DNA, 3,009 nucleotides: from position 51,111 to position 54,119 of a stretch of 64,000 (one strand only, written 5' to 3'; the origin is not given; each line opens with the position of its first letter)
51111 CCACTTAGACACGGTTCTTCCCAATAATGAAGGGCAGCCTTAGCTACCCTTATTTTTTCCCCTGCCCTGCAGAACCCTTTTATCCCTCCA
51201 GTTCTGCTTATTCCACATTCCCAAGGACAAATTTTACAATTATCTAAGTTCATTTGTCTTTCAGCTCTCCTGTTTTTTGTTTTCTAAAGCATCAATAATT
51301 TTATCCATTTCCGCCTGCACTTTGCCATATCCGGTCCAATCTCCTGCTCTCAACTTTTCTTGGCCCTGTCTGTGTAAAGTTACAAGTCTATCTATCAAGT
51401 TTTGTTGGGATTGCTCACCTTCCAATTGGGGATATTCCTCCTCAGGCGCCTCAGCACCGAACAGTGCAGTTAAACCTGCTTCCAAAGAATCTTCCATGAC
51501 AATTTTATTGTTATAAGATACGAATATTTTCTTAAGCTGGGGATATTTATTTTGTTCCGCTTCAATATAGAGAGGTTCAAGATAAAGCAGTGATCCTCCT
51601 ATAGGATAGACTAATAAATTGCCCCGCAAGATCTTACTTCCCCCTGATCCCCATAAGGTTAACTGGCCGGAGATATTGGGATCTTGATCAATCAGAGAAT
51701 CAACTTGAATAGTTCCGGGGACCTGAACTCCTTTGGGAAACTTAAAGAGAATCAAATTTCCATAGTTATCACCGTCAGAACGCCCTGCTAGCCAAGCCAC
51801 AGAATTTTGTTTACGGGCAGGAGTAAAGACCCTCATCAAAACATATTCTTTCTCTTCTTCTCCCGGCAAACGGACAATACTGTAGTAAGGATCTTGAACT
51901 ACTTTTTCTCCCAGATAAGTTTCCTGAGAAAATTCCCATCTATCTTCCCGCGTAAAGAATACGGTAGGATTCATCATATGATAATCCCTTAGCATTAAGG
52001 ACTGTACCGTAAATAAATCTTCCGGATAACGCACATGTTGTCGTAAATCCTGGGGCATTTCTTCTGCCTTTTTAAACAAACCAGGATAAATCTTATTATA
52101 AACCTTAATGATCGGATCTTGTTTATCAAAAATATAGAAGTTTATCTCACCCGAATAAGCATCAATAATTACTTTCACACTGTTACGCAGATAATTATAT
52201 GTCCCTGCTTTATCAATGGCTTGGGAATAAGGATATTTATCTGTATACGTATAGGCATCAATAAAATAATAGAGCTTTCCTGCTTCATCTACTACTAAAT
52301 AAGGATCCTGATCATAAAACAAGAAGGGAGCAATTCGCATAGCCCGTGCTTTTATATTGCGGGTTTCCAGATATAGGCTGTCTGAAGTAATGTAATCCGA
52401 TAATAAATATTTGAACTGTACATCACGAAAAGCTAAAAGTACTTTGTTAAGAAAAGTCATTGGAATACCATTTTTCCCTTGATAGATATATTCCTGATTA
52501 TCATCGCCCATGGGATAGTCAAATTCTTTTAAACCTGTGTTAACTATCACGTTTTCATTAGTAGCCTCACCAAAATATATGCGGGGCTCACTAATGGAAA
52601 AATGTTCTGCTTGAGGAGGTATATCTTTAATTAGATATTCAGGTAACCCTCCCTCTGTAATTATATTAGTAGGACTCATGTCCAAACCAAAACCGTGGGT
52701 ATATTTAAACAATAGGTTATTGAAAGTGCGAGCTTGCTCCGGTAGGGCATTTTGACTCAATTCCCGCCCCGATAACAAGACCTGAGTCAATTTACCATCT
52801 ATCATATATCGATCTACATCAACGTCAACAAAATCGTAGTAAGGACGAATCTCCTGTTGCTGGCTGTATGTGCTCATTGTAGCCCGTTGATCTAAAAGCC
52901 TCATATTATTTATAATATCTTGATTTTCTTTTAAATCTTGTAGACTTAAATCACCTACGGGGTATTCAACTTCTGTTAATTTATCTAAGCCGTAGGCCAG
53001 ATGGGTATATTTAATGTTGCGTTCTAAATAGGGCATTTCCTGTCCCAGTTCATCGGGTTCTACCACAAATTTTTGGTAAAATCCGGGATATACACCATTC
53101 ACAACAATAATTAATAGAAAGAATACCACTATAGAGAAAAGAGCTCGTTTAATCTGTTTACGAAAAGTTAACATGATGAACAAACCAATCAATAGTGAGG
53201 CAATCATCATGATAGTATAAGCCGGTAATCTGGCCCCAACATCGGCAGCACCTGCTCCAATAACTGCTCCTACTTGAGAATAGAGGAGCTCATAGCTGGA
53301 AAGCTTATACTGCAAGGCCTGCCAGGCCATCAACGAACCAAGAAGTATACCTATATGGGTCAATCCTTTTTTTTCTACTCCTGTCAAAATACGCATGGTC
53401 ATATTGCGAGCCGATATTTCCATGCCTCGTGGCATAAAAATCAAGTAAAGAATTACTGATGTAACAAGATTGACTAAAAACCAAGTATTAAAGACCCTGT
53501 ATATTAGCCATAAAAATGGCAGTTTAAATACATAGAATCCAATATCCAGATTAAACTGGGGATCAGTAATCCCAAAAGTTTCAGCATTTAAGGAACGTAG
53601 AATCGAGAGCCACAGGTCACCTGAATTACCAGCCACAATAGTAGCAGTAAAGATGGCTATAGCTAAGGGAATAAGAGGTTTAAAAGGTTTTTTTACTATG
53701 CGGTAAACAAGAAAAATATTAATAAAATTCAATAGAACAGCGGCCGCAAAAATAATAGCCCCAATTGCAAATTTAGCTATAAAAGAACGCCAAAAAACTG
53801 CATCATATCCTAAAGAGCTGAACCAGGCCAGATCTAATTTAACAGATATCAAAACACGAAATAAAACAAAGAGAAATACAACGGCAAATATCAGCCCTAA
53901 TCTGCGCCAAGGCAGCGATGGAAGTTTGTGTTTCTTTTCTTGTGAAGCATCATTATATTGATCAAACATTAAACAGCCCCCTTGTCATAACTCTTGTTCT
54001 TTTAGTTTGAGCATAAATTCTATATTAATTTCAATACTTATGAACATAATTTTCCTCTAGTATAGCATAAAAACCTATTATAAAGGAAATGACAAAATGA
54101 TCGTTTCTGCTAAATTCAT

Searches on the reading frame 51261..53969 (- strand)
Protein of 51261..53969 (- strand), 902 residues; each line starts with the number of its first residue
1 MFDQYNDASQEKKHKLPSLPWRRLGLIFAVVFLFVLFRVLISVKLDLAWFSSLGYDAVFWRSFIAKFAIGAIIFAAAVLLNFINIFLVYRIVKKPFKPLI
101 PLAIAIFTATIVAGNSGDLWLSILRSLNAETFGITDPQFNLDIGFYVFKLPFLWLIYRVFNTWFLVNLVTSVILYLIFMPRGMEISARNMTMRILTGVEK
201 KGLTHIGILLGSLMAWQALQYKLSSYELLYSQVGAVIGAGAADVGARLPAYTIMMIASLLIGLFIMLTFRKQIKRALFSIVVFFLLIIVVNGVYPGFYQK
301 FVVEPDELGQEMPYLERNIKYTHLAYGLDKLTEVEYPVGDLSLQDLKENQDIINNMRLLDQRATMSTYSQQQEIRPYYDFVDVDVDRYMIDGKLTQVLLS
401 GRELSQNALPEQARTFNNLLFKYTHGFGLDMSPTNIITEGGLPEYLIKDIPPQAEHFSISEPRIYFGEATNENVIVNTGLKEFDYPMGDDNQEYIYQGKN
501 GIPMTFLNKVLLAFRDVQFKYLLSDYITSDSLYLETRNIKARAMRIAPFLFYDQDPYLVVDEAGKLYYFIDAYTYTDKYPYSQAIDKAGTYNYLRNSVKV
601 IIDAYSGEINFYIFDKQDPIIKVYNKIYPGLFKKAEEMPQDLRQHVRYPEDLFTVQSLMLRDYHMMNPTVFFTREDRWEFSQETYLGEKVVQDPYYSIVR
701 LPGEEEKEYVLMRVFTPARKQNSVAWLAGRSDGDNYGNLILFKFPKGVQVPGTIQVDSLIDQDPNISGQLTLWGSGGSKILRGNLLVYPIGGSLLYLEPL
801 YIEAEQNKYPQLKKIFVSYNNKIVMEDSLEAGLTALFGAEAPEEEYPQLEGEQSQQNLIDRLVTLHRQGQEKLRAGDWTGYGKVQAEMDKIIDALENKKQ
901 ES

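Call 20: search_protein_families(library=pfam, proteins=[window:51261-53969:-], max_evalue=0.00001)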
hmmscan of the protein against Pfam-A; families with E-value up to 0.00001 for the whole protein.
window:51261-53969:- (902 aa): 1 family
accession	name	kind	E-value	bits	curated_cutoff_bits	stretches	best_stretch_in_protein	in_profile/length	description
PF03699.18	UPF0182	-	1.3e-246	821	27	1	26-773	4-770/770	Uncharacterised protein family (UPF0182)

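Call 61: find_homologous_proteins(query=window:51261-53969:-, max_evalue=1e-50)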
Query window:51261-53969:- (902 aa): 1452 proteins with E <= 1e-50 among 8000 candidates; the best 120 are listed.
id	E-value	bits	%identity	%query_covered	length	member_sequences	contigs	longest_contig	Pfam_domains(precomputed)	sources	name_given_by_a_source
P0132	0.0e+0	2029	99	100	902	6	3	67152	PF03699.19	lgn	-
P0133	0.0e+0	1803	86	100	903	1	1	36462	PF03699.19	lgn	-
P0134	0.0e+0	1434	68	99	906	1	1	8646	PF03699.19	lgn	-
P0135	0.0e+0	1433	67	100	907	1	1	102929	PF03699.19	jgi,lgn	-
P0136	0.0e+0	1411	67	100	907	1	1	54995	PF03699.19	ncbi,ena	-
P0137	0.0e+0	1406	67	98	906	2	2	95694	PF03699.19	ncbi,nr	ncbi:MAG: UPF0182 family protein [Peptococcaceae bacterium]|nr:UPF0182 family protein [Peptococcacea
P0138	0.0e+0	1405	66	100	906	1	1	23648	PF03699.19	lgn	-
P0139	0.0e+0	1394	65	99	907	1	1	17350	PF03699.19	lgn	-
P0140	0.0e+0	1389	68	97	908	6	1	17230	PF03699.19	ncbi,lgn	-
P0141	0.0e+0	1372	65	99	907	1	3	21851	PF03699.19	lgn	-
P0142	0.0e+0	1365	65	97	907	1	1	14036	PF03699.19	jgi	-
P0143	0.0e+0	1351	66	95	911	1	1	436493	PF03699.19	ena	-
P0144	0.0e+0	1347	62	100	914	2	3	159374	PF03699.19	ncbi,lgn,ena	-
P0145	0.0e+0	1347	64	99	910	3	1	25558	PF03699.19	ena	-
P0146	0.0e+0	1337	64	100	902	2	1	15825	PF03699.19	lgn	-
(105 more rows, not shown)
